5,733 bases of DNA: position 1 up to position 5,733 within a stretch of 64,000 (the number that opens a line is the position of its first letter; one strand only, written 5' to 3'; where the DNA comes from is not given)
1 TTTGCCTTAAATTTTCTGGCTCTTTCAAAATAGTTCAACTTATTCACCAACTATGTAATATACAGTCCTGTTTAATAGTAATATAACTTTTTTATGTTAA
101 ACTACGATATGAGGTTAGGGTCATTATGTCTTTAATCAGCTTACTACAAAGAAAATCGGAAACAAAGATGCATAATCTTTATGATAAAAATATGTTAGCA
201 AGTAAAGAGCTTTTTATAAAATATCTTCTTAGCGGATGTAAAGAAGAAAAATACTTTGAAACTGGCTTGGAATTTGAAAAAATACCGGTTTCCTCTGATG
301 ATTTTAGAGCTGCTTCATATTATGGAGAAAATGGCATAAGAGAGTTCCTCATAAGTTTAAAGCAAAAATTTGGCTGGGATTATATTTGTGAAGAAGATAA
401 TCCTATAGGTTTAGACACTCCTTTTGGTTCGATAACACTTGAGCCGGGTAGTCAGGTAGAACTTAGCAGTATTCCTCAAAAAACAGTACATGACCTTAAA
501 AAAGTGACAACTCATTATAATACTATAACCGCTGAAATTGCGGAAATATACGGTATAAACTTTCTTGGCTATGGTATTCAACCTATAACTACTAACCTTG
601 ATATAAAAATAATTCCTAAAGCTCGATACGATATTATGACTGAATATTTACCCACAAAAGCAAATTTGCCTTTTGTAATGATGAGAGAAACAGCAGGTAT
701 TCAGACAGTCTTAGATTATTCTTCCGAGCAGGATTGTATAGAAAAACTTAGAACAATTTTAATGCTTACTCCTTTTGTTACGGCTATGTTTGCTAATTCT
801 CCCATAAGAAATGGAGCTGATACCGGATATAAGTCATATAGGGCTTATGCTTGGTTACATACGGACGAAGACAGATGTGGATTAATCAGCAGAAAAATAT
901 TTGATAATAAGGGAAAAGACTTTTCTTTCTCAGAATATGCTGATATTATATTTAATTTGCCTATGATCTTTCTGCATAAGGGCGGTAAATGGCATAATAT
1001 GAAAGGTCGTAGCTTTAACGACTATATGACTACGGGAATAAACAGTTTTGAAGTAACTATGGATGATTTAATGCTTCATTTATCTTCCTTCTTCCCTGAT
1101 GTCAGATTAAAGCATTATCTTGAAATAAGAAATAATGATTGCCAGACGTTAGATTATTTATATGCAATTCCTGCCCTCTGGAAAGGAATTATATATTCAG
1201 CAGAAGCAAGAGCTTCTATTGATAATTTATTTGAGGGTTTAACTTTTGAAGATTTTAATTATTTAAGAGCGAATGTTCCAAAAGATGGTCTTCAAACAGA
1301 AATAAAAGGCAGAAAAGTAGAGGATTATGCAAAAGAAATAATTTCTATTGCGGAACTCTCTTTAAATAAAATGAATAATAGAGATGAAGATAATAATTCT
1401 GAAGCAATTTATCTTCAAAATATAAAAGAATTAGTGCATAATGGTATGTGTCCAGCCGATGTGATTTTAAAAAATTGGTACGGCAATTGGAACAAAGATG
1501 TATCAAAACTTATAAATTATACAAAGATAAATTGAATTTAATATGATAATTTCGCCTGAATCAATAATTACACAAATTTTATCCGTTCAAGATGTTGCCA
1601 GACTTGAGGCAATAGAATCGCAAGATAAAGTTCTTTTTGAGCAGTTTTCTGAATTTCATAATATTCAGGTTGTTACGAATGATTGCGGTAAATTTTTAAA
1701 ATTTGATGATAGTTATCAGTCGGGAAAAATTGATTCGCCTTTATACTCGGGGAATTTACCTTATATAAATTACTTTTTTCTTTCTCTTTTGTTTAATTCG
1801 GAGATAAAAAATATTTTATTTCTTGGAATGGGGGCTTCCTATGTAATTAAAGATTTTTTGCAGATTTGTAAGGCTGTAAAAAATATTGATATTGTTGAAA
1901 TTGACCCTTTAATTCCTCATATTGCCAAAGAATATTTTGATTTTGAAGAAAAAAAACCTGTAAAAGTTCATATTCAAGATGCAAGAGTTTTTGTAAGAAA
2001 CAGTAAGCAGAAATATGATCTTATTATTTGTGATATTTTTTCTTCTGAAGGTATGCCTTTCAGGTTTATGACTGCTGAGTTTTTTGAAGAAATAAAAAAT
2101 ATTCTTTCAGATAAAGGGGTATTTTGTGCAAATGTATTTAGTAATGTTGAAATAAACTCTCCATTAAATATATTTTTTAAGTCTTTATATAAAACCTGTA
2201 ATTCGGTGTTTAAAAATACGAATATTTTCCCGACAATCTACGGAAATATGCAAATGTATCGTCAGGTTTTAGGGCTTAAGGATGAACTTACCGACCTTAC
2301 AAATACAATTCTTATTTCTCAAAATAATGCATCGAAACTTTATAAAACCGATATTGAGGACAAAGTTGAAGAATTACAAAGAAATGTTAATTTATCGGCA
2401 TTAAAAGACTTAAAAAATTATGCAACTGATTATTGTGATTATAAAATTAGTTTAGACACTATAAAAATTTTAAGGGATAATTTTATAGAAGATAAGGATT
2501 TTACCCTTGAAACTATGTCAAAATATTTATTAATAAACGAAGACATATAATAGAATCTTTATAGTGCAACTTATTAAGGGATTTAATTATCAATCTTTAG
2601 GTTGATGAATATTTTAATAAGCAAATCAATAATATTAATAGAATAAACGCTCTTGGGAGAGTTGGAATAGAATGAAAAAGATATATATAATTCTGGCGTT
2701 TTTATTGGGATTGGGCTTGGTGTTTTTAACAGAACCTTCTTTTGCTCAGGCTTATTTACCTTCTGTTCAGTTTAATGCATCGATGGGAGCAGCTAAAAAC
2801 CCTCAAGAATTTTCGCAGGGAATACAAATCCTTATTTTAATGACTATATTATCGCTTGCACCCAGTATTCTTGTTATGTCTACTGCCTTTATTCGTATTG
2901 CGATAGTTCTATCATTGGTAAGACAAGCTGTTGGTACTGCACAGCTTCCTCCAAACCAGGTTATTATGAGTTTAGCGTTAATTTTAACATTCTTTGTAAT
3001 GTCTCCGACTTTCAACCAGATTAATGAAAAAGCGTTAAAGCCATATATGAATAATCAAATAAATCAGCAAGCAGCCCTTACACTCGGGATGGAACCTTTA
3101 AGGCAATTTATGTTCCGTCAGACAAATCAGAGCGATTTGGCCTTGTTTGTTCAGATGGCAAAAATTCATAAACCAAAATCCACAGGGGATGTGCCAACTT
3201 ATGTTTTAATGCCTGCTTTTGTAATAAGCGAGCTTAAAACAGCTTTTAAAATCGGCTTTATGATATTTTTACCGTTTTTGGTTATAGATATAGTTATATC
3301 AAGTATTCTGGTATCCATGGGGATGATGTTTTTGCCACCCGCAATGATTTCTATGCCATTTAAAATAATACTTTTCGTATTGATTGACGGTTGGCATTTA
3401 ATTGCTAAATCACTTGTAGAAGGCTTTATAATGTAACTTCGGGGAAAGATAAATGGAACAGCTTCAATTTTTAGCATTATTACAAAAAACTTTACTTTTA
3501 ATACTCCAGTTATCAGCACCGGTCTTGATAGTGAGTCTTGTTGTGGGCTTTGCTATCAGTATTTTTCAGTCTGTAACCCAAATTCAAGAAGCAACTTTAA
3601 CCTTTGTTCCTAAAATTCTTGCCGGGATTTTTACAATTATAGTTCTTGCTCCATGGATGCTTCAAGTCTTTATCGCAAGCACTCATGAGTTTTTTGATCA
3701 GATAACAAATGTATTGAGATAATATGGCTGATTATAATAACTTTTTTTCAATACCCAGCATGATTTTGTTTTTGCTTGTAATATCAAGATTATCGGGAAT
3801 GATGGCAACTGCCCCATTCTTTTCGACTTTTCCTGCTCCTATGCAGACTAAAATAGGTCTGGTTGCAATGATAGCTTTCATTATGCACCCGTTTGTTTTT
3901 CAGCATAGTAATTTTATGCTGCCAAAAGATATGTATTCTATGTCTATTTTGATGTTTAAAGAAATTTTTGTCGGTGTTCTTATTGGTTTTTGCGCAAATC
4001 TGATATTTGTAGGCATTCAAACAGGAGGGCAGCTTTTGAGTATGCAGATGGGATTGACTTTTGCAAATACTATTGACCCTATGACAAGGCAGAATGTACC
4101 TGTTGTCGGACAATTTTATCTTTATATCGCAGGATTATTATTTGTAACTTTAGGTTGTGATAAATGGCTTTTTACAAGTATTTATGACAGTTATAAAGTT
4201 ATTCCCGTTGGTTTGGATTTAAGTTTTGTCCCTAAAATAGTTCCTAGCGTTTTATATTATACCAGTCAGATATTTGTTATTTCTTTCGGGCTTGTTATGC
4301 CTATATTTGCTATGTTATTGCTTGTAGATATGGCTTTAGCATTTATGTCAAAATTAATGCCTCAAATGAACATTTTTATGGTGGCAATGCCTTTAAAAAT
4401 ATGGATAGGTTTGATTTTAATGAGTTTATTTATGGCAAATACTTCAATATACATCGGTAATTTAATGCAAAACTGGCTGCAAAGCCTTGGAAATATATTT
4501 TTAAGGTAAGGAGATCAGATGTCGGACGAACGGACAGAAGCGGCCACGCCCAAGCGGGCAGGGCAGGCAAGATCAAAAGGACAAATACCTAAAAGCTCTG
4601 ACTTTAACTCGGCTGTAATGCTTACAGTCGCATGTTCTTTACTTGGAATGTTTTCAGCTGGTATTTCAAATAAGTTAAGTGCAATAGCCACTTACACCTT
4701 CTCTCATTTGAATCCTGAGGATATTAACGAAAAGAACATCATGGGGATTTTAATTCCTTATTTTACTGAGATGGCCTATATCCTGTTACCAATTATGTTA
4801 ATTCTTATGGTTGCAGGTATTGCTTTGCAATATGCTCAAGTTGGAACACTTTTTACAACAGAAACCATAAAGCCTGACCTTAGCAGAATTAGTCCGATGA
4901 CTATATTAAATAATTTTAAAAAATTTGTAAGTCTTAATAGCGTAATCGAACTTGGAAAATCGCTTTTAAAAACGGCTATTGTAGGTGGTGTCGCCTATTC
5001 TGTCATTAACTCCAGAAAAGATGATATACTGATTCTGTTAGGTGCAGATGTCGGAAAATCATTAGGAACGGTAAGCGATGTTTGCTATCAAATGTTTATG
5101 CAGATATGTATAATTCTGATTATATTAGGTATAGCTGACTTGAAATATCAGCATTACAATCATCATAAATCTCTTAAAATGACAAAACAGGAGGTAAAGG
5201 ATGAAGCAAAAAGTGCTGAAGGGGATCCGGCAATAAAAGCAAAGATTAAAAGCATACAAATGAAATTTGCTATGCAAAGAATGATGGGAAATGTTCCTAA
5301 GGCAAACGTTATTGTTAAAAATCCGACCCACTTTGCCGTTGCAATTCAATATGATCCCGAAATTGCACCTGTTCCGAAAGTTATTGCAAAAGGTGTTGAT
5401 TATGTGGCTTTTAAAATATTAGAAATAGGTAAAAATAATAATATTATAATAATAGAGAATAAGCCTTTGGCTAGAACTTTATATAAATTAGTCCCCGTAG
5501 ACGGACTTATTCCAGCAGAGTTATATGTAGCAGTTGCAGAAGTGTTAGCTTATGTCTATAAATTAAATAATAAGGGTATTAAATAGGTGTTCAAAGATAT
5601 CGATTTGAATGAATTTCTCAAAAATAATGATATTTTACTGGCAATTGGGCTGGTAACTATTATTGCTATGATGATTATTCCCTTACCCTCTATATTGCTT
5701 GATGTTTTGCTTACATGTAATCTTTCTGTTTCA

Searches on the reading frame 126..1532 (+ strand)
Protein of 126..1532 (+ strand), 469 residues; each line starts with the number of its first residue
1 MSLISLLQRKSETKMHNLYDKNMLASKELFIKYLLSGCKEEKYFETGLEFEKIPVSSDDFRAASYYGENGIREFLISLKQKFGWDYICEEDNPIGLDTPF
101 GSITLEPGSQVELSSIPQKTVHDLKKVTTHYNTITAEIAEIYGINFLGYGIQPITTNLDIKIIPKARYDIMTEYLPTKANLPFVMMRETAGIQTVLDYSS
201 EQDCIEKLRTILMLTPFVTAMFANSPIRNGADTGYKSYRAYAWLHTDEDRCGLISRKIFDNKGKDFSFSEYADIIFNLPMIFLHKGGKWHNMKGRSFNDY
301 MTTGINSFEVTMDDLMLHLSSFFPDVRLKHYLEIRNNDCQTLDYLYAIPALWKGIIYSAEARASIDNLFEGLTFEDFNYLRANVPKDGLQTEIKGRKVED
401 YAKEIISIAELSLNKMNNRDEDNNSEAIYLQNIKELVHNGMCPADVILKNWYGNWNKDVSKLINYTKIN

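Call 82: search_protein_families(library=pfam, proteins=[window:126-1532:+], max_evalue=0.00001)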
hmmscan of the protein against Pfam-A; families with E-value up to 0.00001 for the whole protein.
window:126-1532:+ (469 aa): 1 family
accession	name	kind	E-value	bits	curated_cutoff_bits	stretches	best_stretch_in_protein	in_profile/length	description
PF04107.18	GCS2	-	2.8e-42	145.5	21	1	83-361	19-279/291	Glutamate-cysteine ligase family 2(GCS2)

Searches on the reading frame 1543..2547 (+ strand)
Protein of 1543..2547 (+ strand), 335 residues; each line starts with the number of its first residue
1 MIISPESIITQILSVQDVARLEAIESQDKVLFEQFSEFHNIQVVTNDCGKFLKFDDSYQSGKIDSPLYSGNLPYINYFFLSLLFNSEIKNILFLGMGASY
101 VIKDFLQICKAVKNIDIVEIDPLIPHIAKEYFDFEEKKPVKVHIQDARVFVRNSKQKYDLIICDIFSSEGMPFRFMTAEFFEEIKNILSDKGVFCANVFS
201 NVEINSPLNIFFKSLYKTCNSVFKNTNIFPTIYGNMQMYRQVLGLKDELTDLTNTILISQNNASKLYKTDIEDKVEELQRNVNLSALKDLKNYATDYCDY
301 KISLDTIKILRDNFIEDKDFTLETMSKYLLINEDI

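Call 82: search_protein_families(library=pfam, proteins=[window:1543-2547:+], max_evalue=0.00001)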
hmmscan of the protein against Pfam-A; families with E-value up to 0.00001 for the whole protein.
window:1543-2547:+ (335 aa): 1 family
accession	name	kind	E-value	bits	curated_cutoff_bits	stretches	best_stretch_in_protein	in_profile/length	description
PF01564.23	Spermine_synth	-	1.3e-13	51.4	22.9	1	83-237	14-171/186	Spermine/spermidine synthase domain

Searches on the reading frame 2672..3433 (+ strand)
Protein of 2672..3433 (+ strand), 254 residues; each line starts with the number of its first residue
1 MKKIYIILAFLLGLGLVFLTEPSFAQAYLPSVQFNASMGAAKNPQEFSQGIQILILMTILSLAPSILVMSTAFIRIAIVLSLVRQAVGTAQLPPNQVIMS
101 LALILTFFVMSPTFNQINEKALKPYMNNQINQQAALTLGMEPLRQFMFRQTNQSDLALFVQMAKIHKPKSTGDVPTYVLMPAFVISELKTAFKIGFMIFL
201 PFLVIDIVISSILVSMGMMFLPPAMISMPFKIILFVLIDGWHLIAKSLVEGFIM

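Call 82: search_protein_families(library=pfam, proteins=[window:2672-3433:+], max_evalue=0.00001)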
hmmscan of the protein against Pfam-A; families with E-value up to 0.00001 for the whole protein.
window:2672-3433:+ (254 aa): 1 family
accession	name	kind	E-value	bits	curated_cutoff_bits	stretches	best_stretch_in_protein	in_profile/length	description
PF00813.25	FliP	-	1.8e-80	269.8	26.9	1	56-248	1-191/191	FliP family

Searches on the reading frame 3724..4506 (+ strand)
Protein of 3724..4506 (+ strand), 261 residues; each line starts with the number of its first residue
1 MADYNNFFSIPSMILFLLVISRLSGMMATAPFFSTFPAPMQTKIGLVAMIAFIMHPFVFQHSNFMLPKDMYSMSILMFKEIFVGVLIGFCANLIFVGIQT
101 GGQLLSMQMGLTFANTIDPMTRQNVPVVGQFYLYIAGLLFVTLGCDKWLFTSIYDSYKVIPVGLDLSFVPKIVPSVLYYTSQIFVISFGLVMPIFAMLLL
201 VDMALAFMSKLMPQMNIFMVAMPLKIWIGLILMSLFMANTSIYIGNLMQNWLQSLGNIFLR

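Call 82: search_protein_families(library=pfam, proteins=[window:3724-4506:+], max_evalue=0.00001)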
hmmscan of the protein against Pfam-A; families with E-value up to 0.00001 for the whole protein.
window:3724-4506:+ (261 aa): 1 family
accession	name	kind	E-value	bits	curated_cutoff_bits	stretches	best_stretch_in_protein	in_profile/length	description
PF01311.25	Bac_export_1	-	1.9e-59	201.5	27.8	1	14-249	2-228/230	Bacterial export proteins, family 1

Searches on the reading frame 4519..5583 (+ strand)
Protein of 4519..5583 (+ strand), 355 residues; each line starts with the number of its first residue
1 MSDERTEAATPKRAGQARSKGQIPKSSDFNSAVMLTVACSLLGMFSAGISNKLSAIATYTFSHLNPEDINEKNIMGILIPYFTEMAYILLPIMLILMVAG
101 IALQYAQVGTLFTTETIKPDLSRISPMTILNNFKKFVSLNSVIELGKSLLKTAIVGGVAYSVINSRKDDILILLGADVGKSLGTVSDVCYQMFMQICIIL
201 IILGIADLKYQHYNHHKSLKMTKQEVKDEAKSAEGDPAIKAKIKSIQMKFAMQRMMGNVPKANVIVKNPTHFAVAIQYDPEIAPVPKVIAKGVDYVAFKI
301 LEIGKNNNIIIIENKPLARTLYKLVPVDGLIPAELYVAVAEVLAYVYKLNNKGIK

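Call 82: search_protein_families(library=pfam, proteins=[window:4519-5583:+], max_evalue=0.00001)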
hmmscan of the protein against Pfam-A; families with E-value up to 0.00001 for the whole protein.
window:4519-5583:+ (355 aa): 1 family
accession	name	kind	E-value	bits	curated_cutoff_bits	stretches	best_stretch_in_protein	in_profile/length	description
PF01312.24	Bac_export_2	-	9.9e-118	393.6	24.4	1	3-346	1-335/335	FlhB HrpN YscU SpaS Family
